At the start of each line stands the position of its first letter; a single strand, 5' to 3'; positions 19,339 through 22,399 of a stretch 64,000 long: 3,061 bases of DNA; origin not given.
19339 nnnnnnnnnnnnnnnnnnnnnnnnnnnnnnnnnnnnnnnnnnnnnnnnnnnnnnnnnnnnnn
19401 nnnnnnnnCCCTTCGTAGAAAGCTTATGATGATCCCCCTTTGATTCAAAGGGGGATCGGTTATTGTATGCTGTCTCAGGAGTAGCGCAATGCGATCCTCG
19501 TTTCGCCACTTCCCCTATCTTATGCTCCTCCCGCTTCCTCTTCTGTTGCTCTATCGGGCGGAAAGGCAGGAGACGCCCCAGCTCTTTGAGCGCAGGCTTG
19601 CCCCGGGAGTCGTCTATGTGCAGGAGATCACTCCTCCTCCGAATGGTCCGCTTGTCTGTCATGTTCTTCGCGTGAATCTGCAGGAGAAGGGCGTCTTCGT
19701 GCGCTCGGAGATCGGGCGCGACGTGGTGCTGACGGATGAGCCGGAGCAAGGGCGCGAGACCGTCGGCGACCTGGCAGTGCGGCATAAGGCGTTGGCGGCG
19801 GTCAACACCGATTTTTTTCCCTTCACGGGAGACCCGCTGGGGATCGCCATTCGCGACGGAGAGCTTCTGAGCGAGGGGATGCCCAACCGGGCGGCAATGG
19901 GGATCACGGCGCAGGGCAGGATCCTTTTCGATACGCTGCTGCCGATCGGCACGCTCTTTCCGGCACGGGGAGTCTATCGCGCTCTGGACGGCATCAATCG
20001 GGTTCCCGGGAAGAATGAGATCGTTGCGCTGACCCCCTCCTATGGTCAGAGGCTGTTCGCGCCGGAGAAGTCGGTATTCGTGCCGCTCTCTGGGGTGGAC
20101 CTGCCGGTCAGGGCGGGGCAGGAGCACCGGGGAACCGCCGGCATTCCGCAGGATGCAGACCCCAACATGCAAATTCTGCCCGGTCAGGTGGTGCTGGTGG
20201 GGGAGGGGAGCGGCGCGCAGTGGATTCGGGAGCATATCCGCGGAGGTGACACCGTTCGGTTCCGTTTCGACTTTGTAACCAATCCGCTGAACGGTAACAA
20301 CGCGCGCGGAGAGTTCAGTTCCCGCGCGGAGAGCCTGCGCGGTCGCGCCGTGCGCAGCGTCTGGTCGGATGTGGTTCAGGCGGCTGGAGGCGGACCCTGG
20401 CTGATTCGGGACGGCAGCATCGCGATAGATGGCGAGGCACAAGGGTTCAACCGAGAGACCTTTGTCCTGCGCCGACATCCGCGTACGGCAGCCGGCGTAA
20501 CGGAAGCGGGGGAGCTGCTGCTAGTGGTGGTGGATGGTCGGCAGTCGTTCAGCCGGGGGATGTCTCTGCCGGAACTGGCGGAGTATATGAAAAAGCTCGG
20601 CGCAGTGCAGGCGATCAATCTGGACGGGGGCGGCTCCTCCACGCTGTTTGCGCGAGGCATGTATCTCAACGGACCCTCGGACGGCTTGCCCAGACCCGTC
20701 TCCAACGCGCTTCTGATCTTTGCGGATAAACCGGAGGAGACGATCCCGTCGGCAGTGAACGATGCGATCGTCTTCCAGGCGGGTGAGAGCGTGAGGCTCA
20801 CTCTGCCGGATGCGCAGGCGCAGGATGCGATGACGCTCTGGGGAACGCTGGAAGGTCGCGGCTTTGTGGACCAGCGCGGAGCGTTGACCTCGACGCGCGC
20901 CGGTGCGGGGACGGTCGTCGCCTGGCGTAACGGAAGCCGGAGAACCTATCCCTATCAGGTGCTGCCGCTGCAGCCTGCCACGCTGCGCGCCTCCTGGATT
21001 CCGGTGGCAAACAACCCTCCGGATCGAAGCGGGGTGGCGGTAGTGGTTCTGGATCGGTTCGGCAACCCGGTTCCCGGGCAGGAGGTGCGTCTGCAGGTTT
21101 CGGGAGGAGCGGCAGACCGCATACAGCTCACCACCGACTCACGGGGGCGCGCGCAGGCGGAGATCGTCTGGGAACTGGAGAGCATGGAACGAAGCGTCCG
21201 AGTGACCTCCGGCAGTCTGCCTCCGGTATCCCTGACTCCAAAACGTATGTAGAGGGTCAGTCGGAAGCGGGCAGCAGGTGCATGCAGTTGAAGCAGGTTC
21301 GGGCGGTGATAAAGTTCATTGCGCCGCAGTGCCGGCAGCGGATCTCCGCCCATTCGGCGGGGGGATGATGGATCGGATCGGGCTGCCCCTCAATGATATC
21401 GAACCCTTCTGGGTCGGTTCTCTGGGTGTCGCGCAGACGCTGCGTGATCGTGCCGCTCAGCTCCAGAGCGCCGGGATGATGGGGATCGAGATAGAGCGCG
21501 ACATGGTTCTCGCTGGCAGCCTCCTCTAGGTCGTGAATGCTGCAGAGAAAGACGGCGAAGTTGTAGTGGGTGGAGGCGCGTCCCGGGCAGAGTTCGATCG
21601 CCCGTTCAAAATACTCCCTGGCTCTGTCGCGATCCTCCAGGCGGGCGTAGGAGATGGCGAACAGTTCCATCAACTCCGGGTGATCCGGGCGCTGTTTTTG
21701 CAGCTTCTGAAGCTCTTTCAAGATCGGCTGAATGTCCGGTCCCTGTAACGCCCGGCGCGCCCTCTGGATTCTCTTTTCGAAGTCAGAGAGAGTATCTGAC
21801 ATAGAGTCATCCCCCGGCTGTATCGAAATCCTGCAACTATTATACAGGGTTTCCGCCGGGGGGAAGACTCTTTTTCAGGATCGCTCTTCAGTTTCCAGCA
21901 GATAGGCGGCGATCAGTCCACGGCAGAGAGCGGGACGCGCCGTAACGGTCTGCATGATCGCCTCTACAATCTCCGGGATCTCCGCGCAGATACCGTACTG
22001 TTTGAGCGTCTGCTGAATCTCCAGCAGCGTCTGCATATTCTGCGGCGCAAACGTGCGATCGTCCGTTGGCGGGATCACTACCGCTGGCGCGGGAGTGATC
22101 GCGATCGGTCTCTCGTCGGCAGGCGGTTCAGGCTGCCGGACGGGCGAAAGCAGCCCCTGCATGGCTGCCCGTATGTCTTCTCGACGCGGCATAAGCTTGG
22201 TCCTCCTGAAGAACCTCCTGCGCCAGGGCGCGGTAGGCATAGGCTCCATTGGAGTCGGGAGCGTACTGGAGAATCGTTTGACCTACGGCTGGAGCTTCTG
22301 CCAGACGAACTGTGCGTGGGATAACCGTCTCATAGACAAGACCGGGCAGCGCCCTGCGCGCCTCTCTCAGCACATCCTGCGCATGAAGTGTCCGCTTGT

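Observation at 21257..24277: Orphan ExeA-like AAA+ / ParA / TPR-zinc-ribbon five-gene operon without ParB, secretin or pilus genes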

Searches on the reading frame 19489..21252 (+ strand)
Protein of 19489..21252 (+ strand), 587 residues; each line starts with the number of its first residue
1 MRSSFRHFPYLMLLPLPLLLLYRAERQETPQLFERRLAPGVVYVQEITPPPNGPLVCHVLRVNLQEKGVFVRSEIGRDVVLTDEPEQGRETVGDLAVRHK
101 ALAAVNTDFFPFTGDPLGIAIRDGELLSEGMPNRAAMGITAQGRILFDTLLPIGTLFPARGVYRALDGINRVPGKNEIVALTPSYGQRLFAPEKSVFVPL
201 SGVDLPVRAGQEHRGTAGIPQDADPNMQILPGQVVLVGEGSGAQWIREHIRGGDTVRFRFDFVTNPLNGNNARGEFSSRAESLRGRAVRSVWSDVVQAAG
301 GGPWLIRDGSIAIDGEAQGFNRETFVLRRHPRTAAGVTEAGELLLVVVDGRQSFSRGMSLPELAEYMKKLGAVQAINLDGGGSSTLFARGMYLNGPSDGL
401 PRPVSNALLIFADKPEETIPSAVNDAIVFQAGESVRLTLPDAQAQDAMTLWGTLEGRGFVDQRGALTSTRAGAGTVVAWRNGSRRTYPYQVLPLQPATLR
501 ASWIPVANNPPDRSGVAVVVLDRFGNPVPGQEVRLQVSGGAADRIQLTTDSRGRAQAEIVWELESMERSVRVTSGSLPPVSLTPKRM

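Call 70: search_protein_families(library=pfam, proteins=[window:19489-21252:+], max_evalue=0.0001)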
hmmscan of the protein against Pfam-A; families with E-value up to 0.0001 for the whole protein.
window:19489-21252:+ (587 aa): 2 families
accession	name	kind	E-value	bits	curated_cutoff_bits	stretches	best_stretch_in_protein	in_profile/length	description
PF09992.14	NAGPA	-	2.8e-41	142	25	1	273-411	39-169/169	Phosphodiester glycosidase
PF02369.22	Big_1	-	6.4e-08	33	34.9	1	512-559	17-66/93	Bacterial Ig-like domain (group 1)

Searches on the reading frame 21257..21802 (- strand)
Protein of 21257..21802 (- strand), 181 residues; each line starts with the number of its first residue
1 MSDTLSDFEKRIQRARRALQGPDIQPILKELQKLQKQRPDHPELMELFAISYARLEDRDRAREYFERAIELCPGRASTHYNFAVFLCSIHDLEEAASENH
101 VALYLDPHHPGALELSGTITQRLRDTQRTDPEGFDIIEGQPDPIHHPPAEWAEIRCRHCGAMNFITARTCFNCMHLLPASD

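Call 3: search_protein_families(library=pfam, proteins=[window:21257-21802:-], max_evalue=0.1)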
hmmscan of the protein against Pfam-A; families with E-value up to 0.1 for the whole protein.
window:21257-21802:- (181 aa): 18 families
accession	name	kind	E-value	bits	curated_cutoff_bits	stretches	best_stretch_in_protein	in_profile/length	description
PF07719.23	TPR_2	-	4.2e-06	26.9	27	1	49-74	8-33/34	Tetratricopeptide repeat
PF13428.12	TPR_14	-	1.2e-05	26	23.5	1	47-83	6-42/44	Tetratricopeptide repeat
PF13431.12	TPR_17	-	1.5e-05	25.3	24.4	1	64-95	1-32/34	Tetratricopeptide repeat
PF13432.12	TPR_16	-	2e-05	25.4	32.7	2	30-75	19-64/65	Tetratricopeptide repeat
PF13371.12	TPR_9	-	3.4e-05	24.2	35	1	23-76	10-63/73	Tetratricopeptide repeat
PF13424.12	TPR_12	-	0.00011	22.8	30.1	1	37-72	35-75/77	Tetratricopeptide repeat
PF13181.12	TPR_8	-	0.00031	21.1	25.7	1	49-73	8-32/34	Tetratricopeptide repeat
PF00515.34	TPR_1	-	0.00034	20.7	27.8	1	49-73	8-32/34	Tetratricopeptide repeat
PF14559.12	TPR_19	-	0.0012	19.6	25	1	56-102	5-51/68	Tetratricopeptide repeat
PF13174.12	TPR_6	-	0.0027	18.7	26.3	1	49-73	7-31/33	Tetratricopeptide repeat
PF00641.23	Zn_ribbon_RanBP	-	0.0028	17.3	27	1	156-174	7-25/30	Zn-finger in Ran binding protein and others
PF13248.11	Zn_ribbon_3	-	0.018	14.9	27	1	153-173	2-22/26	zinc-ribbon domain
PF16811.11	TAtT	-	0.021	14.6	26.5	1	58-122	184-250/263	TRAP transporter T-component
PF13176.12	TPR_7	-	0.026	15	27.9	1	49-75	6-32/36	Tetratricopeptide repeat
PF12773.13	DZR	-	0.03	14.9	27.3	1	153-173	24-44/45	Double zinc ribbon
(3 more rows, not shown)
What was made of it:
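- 21257..21802 (-): TPR protein with a C-terminal CxxC-N10-CxxC zinc ribbon, 181 aa. It is a lineage-specific add-on, not part of the conserved core. TPR families and zinc-ribbon hits (call 3).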

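Call 4: search_protein_families(library=ncbifam, proteins=[window:21257-21802:-], max_evalue=0.1)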
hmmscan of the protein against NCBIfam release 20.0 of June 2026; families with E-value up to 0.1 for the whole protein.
window:21257-21802:- (181 aa): 15 families
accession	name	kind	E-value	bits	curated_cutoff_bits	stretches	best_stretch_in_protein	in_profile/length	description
TIGR02521.1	type_IV_pilW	equivalog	2.6e-10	40.3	154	1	9-104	32-127/234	type IV pilus biogenesis/stability protein PilW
TIGR02917.1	PEP_TPR_lipo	equivalog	1.5e-07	29.7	312.2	1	23-114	446-537/899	XrtA/PEP-CTERM system TPR-repeat protein PrsT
NF040959.1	MamA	equivalog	5e-06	26.1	200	1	24-102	53-131/204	magnetosome protein MamA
NF047558.1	TPR_END_plus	domain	0.00031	20.6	32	1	49-74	6-31/56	TPR end-of-group domain-containing protein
NF033762.1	social_mot_Tgl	equivalog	0.00039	19.8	225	1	17-83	40-107/252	social motility TPR repeat lipoprotein Tgl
TIGR00540.1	TPR_hemY_coli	hypoth_equivalog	0.00039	19.3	142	1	14-96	298-379/385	heme biosynthesis-associated TPR protein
NF033920.0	C39_PA2778_fam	equivalog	0.0014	18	150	1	25-105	173-253/255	PA2778 family cysteine peptidase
NF002725.1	PRK02603.1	equivalog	0.0016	18.4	143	1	30-86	60-116/173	photosystem I assembly protein Ycf3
NF008757.0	PRK11788.1-5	equivalog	0.0019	17.4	363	1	12-161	218-361/388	lipopolysaccharide assembly protein LapB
NF053720.1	NsdA_fam_reg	subfamily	0.012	15.1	75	1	40-105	327-397/432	NsdA family TPR-like regulatory protein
TIGR02552.1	LcrH_SycD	equivalog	0.05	13.3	104.8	0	38-75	82-118/136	SycD/LcrH family type III secretion system chaperone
NF053607.1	CHU_0125_OmpA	equivalog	0.056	11.9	620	1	12-98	23-109/639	CHU_0125 family OmpA-like outer membrane integrity protein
NF003161.0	PRK04136.1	equivalog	0.068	12.7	54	0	156-173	17-34/49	50S ribosomal protein L40e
NF008520.0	PRK11447.1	equivalog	0.069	10.9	858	1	11-73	273-334/1157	cellulose synthase complex outer membrane protein BcsC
NF053632.1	heli_RadD_YejH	equivalog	0.071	11.4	720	1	155-177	431-453/573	DNA repair helicase RadD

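Call 22: search_protein_families(library=padloc, proteins=[window:21257-21802:-], max_evalue=0.01)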
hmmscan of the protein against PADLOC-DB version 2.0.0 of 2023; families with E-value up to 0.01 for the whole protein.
window:21257-21802:- (181 aa): 0 families

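Call 71: find_related_loci(query=window:21257-21802:-, collection=metagenome_contigs, flank=5000)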
Query window:21257-21802:- (181 aa) in metagenome_contigs; peptide patterns used: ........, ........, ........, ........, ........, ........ (x = any residue, [..] = any of these).
137 stretches matched a pattern; 2 encode a relative of the query (tblastn E <= 1e-3); 2 distinct loci.
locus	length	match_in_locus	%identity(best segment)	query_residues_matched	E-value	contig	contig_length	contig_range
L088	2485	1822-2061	33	27-109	6e-9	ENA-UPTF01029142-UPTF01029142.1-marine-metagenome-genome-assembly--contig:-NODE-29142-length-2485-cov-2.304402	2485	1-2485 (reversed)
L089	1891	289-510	32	36-109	3e-8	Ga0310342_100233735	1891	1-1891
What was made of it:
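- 21257..21802 (-): A metagenome scan found nothing close (call 71).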

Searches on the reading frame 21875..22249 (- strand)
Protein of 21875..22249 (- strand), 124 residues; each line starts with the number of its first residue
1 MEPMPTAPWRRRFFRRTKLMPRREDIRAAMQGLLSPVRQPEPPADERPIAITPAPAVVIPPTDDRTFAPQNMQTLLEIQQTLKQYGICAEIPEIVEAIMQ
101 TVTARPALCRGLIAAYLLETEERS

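Call 3: search_protein_families(library=pfam, proteins=[window:21875-22249:-], max_evalue=0.1)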
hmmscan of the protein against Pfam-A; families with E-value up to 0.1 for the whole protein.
window:21875-22249:- (124 aa): 1 family
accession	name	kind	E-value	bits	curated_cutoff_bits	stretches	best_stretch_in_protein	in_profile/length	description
PF06014.16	YqgQ-like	-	0.0088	16.5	25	1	72-87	1-16/61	YqgQ-like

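Call 4: search_protein_families(library=ncbifam, proteins=[window:21875-22249:-], max_evalue=0.1)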
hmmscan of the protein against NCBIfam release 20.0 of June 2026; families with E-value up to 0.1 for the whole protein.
window:21875-22249:- (124 aa): 0 families

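Call 22: search_protein_families(library=padloc, proteins=[window:21875-22192:-], max_evalue=0.01)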
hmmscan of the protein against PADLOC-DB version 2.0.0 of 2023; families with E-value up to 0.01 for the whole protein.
window:21875-22192:- (105 aa): 0 families
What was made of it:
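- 21875..22192 (-): sp4, 105 aa, the partner of ParA. It has a conserved basic N-terminal helix (M-x-RR-D-D-IRAAM), a proline-rich linker and a three-helix C-terminal domain (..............). It has no Pfam, NCBIfam or PADLOC match (calls 3, 4, 22).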

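Call 24: find_homologous_proteins(query=window:21875-22192:-, max_evalue=0.001)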
Query window:21875-22192:- (105 aa): 7 proteins with E <= 0.001 among 15 candidates.
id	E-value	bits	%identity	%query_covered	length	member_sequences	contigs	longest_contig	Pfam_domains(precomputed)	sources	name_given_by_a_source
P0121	5.1e-52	192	98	90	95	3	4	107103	-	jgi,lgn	jgi:hypothetical protein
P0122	4.9e-44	167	85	90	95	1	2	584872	-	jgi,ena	jgi:hypothetical protein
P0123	5.7e-42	160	82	90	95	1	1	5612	-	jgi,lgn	jgi:hypothetical protein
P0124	7.9e-18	83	53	94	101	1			-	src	-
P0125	2.9e-10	58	42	94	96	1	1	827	-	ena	-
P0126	1.1e-7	50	58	46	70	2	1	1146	-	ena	-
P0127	8.2e-7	47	64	40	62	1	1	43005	-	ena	-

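Call 41: predict_structure(alignment_id=A2)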
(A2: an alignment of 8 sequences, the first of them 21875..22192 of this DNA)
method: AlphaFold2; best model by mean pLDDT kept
length: 105 residues; sequences in the alignment: 8
mean_pLDDT: 70.0   pTM: 0.42
mean pLDDT of the five models: 70.0, 69.7, 69.3, 66.7, 64.4
residues with pLDDT >= 90: 19; 70-90: 31; 50-70: 39; < 50: 16
segments of 3 or more residues with pLDDT < 50: 44-47
pLDDT, mean of each block of 10 residues (from residue 1): 57 54 51 51 49 84 91 89 89 88 61
secondary structure, 60 per line:
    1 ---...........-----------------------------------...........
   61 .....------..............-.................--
elements in order: H4-14 H50-65 H72-85 H87-103
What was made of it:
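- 21875..22192 (-): AlphaFold2 gives pLDDT 84-91 for the C-terminal domain, with helices at 50-65, 72-85 and 87-103 (call 41).
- On Type Ib partition (ParA plus a small centromere-binding protein): The AlphaFold2 C-terminal domain has three helices and no strand (call 41).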

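Call 44: fold_search(model_id=the predicted structure, library=pdb)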
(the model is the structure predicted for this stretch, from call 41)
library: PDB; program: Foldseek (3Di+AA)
matches with E <= 10: 8; with E <= 0.001: 0
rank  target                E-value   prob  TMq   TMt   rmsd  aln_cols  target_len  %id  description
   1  4ak9_B                4.2e+00  0.14  0.24  0.10   3.9        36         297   19  Structure of chloroplast FtsY from Physcomitrella patens (released 2013-01-16)
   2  4ak9_A                4.8e+00  0.13  0.24  0.10   3.9        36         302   19  Structure of chloroplast FtsY from Physcomitrella patens (released 2013-01-16)
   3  16vp                  5.5e+00  0.13  0.23  0.09   3.7        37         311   14  CONSERVED CORE OF THE HERPES SIMPLEX VIRUS TRANSCRIPTIONAL REGULATORY PROTEIN VP16 (released 1999-07-28)
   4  3od2_B                6.8e+00  0.11  0.25  0.21   2.9        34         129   26  E. coli NikR soaked with excess nickel ions (released 2010-09-08)
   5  3mwm_B                7.9e+00  0.16  0.26  0.22   1.4        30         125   17  Graded expression of zinc-responsive genes through two regulatory zinc-binding sites in Zur (released 2011-03-16)
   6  3vx8_B                7.9e+00  0.14  0.26  0.16   2.9        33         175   12  Crystal structure of Arabidopsis thaliana Atg7NTD-Atg3 complex (released 2012-11-14)
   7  9e8p_A                9.1e+00  0.11  0.26  0.17   3.5        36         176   14  Crystal Structure of GABARAP-ATG3 conjugate (released 2025-08-06)
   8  2np2_A                9.1e+00  0.07  0.22  0.23   3.7        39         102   13  Hbb-DNA complex (released 2007-02-27)
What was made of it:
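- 21875..22192 (-): Foldseek finds no PDB match with an E-value below 4 (call 44).
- On Type Ib partition (ParA plus a small centromere-binding protein): Foldseek against PDB gives nothing below E = 4; a NikR ribbon-helix-helix protein appears at E = 6.8 and is not significant (call 44).
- Closest known: Type Ib partition cassettes. Different: sp4 shows no ribbon-helix-helix or helix-turn-helix fold (calls 41, 44).
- The fold of sp4 matched nothing (call 44), so its adaptor role rests on layout alone. It has no ribbon-helix-helix strand and no match to DNA-binding folds (calls 41, 44).
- Tried and rejected: The AlphaFold2 model shows three helices, and Foldseek against PDB found nothing significant (calls 41, 44).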

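Call 75: search_dna_similar(query=window:21875-22192:-, collection=plasmids, mode=protein, max_evalue=0.01, max_rows=10)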
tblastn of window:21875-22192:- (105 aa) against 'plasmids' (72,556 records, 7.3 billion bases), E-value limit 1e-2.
No match.
